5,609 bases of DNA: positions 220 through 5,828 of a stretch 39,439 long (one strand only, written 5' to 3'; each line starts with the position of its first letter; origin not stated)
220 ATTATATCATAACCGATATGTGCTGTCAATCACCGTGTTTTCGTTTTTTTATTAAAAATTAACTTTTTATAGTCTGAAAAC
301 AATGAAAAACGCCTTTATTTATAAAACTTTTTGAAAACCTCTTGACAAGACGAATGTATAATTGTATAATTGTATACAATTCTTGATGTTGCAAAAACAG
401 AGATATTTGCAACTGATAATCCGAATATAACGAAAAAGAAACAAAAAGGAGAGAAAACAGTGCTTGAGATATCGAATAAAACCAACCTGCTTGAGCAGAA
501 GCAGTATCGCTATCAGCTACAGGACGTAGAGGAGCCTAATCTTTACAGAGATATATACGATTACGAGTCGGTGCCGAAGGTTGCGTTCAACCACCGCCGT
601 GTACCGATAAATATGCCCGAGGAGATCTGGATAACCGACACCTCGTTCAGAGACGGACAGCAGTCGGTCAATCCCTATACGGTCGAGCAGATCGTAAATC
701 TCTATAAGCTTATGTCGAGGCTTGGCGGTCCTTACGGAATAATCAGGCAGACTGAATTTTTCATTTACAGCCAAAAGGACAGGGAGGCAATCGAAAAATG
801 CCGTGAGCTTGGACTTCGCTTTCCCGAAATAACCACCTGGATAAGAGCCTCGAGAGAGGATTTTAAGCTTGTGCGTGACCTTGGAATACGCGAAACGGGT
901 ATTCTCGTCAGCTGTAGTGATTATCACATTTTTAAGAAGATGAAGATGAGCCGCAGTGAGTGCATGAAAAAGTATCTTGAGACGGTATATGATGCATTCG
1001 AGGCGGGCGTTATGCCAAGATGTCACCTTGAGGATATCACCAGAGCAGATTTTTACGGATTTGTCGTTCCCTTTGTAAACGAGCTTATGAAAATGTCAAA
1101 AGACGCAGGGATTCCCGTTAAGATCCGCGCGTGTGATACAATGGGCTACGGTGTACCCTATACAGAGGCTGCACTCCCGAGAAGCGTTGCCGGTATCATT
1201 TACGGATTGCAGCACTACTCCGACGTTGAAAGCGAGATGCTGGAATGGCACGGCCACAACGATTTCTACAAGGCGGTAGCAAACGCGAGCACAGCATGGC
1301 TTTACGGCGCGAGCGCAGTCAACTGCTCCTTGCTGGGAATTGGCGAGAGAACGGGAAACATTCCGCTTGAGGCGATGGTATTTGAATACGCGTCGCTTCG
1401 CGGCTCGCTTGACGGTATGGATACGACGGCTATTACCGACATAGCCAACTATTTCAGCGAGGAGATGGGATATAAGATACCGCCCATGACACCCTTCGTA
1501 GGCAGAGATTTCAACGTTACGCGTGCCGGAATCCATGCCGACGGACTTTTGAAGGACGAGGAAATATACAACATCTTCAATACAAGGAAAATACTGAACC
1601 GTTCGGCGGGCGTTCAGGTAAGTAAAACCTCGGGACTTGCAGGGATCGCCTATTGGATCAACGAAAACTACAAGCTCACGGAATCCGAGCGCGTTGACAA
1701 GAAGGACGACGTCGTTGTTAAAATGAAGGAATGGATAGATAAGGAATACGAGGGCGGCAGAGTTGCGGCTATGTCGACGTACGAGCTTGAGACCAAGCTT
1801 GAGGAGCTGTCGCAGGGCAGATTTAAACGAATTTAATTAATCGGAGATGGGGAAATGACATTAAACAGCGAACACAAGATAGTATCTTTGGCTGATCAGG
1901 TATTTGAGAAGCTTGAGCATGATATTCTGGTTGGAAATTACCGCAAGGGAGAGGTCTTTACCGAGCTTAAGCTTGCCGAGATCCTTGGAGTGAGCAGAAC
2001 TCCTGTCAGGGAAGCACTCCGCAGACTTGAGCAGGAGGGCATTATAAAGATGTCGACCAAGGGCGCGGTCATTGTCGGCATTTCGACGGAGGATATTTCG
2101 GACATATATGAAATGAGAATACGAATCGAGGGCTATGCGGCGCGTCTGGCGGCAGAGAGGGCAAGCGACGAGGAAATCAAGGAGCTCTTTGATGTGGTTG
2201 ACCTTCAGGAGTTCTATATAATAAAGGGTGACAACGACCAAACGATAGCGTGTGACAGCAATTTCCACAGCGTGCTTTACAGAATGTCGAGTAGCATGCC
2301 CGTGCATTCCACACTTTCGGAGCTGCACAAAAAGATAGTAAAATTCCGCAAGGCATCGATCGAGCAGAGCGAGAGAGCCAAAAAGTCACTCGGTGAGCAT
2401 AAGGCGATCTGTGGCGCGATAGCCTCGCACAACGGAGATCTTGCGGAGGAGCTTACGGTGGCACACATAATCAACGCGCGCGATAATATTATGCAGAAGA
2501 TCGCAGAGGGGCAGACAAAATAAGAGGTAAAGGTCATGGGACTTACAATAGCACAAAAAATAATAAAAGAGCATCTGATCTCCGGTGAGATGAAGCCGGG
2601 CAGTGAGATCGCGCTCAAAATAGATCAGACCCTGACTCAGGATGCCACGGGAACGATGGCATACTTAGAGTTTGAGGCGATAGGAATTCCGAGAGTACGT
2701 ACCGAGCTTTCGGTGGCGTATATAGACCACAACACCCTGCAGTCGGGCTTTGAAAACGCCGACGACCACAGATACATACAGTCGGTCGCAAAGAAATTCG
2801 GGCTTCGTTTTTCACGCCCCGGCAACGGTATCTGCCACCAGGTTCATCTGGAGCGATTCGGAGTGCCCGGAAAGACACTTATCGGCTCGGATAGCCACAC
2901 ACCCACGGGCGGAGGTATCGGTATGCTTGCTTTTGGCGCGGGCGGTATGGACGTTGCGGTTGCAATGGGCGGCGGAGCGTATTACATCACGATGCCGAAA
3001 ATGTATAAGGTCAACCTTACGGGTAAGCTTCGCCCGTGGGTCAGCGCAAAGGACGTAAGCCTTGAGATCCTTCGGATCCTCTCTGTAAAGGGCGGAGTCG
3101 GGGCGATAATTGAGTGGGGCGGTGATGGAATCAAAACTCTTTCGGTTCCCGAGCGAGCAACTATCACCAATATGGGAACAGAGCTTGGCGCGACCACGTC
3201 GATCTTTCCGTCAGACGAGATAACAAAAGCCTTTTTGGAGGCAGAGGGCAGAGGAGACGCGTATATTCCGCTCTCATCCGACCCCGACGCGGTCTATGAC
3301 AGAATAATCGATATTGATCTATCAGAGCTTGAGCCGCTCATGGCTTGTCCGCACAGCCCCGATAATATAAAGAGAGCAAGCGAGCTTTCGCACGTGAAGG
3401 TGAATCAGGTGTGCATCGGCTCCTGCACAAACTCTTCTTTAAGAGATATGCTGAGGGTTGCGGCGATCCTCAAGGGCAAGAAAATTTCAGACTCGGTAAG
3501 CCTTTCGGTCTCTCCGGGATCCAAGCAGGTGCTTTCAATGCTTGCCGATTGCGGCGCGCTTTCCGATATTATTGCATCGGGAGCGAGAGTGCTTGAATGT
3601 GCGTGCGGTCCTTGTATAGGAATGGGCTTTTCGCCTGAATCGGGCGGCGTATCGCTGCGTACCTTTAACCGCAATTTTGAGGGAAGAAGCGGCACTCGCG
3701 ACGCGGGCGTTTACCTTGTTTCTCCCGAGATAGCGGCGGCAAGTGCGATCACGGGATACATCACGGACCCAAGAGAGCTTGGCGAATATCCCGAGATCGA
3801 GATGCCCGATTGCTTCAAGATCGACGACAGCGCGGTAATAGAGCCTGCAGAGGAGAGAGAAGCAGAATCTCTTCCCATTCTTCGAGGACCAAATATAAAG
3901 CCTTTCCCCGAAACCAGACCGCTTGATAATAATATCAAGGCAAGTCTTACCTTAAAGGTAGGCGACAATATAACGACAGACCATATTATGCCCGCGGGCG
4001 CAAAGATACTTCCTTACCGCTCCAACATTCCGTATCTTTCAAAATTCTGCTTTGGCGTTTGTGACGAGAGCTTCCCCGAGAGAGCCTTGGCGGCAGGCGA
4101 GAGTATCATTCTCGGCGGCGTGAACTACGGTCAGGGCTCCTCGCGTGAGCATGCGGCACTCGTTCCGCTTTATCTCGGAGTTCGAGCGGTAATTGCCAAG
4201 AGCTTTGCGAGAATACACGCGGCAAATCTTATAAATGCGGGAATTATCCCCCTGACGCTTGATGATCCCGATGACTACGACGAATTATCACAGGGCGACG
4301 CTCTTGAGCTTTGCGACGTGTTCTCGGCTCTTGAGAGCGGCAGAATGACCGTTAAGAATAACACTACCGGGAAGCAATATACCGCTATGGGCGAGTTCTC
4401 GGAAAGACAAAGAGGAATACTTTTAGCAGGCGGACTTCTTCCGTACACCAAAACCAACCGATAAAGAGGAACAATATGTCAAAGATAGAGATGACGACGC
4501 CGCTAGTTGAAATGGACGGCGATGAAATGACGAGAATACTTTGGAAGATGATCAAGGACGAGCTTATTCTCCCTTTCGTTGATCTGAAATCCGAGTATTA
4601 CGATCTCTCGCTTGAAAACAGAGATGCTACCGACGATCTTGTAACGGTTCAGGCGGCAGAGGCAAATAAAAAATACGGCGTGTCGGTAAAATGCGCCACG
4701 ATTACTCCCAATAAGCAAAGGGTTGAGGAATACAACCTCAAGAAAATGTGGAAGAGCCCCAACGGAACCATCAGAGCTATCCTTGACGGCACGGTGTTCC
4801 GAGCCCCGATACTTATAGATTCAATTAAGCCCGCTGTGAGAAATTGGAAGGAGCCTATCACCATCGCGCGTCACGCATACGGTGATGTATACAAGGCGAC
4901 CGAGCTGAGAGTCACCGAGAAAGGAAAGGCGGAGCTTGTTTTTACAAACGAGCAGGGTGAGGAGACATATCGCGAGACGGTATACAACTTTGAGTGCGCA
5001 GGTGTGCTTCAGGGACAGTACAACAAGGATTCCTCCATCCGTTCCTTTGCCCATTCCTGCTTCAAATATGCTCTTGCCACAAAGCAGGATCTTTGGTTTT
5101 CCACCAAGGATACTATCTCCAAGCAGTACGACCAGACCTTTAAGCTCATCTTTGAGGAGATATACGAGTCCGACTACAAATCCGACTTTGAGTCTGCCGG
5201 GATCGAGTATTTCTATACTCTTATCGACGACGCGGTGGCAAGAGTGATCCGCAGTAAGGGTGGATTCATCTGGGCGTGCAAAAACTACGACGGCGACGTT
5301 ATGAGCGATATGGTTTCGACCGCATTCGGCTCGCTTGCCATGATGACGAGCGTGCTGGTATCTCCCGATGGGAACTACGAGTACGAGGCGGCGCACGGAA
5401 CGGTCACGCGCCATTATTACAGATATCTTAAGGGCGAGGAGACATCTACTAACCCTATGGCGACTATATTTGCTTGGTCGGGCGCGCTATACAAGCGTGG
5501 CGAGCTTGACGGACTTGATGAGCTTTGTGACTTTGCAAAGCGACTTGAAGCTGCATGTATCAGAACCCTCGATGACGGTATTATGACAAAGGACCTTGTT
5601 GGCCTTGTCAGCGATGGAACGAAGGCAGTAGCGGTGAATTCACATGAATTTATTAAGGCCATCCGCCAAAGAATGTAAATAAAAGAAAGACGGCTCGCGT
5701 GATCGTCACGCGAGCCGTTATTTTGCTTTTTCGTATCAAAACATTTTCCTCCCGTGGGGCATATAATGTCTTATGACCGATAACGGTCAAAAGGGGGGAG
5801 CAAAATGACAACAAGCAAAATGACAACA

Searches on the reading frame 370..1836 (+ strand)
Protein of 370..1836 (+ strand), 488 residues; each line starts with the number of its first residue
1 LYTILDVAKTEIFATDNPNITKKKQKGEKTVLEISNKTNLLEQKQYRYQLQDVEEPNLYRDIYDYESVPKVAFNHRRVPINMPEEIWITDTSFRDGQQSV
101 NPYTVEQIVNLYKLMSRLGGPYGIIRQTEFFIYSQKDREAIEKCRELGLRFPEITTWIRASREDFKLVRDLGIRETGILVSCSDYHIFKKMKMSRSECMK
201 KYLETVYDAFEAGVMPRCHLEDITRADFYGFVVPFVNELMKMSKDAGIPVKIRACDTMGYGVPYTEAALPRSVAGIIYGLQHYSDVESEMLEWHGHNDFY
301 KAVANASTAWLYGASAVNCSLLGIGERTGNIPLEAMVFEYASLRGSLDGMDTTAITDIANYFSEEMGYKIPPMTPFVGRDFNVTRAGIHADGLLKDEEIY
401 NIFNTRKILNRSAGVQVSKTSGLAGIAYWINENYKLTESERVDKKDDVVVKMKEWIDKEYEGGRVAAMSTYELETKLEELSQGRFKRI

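Call 72: search_protein_families(library=pfam, proteins=[window:370-1836:+], max_evalue=0.00001)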
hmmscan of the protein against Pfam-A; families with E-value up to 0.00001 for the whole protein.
window:370-1836:+ (488 aa): 1 family
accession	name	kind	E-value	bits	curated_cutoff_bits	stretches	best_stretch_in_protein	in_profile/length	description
PF00682.25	HMGL-like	-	2.6e-33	116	29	1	87-360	3-258/260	HMGL-like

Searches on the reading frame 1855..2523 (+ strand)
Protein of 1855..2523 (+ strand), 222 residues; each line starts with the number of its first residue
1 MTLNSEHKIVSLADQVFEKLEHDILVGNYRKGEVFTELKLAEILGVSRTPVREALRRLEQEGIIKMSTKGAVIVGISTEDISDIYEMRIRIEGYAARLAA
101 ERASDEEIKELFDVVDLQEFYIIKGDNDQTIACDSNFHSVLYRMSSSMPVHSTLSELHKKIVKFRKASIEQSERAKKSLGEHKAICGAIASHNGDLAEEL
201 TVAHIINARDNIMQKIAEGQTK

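Call 72: search_protein_families(library=pfam, proteins=[window:1855-2523:+], max_evalue=0.00001)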
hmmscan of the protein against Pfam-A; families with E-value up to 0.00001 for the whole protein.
window:1855-2523:+ (222 aa): 3 families
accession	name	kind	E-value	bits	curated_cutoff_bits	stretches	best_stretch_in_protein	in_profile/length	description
PF07729.17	FCD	-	3.6e-26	92.5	24.3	1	83-205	1-123/125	FCD domain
PF00392.27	GntR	-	4.7e-17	61.9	27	1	12-73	1-63/64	Bacterial regulatory proteins, gntR family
PF13412.12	HTH_24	-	6.4e-07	29.3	21.9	1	39-65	22-48/48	Winged helix-turn-helix DNA-binding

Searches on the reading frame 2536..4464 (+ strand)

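Call 72: search_protein_families(library=pfam, proteins=[window:2536-4464:+], max_evalue=0.00001)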
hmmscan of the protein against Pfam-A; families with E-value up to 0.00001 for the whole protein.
window:2536-4464:+ (642 aa): 2 families
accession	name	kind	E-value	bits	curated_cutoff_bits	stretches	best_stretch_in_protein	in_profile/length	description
PF00330.25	Aconitase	-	4.7e-109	365.8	28.7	2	7-277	1-299/463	Aconitase family (aconitate hydratase)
PF00694.25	Aconitase_C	-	2.4e-21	76.9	22.8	1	522-577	75-130/131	Aconitase C-terminal domain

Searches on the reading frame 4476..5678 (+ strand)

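Call 72: search_protein_families(library=pfam, proteins=[window:4476-5678:+], max_evalue=0.00001)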
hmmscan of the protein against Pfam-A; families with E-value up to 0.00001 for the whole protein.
window:4476-5678:+ (400 aa): 1 family
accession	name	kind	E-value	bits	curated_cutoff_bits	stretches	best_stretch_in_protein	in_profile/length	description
PF00180.25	Iso_dh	-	1.1e-54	186.4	27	1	8-395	4-347/348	Isocitrate/isopropylmalate dehydrogenase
